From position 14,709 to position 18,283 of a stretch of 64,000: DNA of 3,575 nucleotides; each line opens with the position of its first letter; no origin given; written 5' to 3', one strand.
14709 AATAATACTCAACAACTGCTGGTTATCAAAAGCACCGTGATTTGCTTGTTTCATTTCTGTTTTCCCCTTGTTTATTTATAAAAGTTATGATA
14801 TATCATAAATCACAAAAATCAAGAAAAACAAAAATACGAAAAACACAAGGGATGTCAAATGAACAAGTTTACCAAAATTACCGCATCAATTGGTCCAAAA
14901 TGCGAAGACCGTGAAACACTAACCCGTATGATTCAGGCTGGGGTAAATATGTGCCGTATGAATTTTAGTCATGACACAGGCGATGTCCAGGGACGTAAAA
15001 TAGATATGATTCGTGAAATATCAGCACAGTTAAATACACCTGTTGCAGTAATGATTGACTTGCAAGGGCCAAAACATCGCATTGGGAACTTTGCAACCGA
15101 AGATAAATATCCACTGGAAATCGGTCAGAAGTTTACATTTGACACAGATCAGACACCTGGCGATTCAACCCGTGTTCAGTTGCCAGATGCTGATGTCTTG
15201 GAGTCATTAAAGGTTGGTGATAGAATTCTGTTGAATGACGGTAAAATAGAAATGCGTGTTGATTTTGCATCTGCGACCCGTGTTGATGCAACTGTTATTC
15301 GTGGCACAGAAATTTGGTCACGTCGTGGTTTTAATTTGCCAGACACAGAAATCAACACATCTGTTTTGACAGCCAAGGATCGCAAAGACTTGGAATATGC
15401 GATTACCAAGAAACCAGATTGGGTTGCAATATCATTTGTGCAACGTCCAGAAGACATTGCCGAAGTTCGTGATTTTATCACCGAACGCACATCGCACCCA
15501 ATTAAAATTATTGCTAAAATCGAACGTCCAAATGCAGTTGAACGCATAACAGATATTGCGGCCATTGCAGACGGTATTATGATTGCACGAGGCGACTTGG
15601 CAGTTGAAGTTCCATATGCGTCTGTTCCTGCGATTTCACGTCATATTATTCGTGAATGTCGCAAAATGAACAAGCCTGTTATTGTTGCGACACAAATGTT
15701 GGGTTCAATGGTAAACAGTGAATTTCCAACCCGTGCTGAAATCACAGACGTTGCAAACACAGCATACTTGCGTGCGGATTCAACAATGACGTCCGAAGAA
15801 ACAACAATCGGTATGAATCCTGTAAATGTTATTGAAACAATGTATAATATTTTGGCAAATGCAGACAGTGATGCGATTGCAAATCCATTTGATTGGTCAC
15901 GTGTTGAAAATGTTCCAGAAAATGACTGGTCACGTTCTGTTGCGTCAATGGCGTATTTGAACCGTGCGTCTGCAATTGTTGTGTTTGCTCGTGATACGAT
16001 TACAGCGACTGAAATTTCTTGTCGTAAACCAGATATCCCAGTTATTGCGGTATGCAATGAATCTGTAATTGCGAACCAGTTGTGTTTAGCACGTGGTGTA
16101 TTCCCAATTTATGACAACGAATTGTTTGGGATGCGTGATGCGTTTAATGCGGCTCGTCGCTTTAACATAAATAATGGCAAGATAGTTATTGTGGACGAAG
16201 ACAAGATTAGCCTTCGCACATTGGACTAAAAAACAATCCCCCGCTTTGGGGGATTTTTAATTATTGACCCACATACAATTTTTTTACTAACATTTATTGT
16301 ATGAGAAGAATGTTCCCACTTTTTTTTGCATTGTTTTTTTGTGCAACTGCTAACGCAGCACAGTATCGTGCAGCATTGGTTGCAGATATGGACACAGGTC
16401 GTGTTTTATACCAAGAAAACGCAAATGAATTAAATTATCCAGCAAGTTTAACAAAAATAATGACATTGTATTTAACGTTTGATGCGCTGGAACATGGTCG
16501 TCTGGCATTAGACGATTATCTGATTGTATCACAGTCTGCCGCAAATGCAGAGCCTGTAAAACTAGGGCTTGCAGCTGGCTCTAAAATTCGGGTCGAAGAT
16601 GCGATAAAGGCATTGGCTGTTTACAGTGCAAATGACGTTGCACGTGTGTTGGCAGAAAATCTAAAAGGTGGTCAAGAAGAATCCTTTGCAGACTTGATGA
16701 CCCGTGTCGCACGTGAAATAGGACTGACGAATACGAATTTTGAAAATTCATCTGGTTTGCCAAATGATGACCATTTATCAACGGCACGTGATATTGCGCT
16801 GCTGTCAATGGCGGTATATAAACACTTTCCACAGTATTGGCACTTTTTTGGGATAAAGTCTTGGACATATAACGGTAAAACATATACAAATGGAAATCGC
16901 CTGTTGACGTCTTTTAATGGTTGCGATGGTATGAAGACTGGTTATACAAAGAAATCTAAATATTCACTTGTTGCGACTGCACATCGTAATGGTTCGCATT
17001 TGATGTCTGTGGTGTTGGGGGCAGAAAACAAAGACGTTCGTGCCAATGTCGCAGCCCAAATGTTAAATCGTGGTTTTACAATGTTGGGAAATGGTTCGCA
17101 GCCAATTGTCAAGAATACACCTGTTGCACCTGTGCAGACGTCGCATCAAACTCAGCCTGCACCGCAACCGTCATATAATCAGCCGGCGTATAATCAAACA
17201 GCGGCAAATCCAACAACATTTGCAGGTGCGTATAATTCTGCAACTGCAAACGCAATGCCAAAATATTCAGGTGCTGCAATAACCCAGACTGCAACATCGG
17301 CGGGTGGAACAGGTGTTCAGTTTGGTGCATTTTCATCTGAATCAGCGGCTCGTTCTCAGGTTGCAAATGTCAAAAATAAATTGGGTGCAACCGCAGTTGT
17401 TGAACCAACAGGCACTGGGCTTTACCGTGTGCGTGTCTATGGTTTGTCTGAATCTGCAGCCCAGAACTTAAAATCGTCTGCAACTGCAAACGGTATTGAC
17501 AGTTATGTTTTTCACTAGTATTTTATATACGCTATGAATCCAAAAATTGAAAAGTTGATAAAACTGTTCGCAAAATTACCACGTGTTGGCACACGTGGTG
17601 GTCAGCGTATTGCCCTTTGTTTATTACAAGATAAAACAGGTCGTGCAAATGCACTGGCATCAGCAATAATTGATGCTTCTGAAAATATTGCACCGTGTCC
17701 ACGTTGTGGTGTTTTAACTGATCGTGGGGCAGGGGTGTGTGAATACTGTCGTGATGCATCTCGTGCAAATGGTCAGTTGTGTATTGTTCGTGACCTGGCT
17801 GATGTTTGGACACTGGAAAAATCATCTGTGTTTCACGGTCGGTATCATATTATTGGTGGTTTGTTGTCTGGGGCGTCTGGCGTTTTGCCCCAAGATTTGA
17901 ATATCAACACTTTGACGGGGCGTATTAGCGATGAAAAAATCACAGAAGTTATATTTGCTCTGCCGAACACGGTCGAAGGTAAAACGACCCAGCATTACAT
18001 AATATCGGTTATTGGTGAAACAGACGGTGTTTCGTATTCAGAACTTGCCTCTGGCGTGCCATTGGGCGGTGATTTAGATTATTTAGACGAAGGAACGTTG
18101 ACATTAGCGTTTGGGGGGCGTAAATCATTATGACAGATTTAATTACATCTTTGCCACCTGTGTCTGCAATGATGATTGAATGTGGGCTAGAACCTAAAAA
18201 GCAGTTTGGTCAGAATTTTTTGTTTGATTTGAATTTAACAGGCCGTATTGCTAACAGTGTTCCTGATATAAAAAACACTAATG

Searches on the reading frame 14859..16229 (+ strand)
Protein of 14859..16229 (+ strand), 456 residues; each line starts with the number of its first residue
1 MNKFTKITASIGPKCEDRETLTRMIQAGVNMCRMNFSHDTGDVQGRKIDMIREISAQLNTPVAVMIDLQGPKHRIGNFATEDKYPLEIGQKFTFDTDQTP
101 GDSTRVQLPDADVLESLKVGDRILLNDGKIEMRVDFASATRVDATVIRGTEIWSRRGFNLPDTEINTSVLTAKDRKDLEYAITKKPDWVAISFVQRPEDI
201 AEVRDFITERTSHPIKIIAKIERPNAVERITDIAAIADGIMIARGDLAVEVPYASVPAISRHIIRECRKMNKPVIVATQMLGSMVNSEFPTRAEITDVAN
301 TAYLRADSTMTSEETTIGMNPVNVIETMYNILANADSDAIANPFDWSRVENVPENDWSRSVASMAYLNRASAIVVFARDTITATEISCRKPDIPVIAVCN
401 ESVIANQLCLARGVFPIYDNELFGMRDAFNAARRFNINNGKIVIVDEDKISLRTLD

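Call 7: search_protein_families(library=pfam, proteins=[window:14859-16229:+], max_evalue=0.001)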
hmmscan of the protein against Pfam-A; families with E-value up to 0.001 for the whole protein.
window:14859-16229:+ (456 aa): 3 families
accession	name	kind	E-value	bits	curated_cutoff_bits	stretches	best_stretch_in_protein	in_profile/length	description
PF00224.27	PK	-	3e-87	293.2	30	1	4-324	3-327/328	Pyruvate kinase, barrel domain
PF02887.21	PK_C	-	1.9e-09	38.1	28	1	358-436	4-86/114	Pyruvate kinase, alpha/beta domain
PF03328.21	HpcH_HpaI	-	0.00045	20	25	1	176-250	76-157/221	HpcH/HpaI aldolase/citrate lyase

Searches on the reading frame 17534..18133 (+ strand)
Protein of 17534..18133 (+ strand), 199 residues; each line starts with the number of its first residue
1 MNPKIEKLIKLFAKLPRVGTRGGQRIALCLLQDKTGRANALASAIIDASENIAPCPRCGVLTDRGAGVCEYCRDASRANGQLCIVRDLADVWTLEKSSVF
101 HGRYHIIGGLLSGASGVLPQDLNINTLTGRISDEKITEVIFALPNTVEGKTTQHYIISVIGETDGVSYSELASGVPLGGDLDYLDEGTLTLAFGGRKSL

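Call 61: search_protein_families(library=pfam, proteins=[window:17534-18133:+], max_evalue=0.001)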
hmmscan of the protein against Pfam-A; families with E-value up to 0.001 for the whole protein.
window:17534-18133:+ (199 aa): 4 families
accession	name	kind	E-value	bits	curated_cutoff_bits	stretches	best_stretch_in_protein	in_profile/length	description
PF13662.12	Toprim_4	-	4.2e-19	69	25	1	81-169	2-82/85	Toprim domain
PF21176.3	RecR_HhH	-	1.6e-09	37.8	27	1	5-48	1-44/45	RecR, helix-hairpin-helix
PF21175.2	RecR_C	-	2.7e-09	36.7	22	1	174-197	1-24/24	RecR, C-terminal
PF01751.28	Toprim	-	0.00054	20.5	23.1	0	81-161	1-81/96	Toprim domain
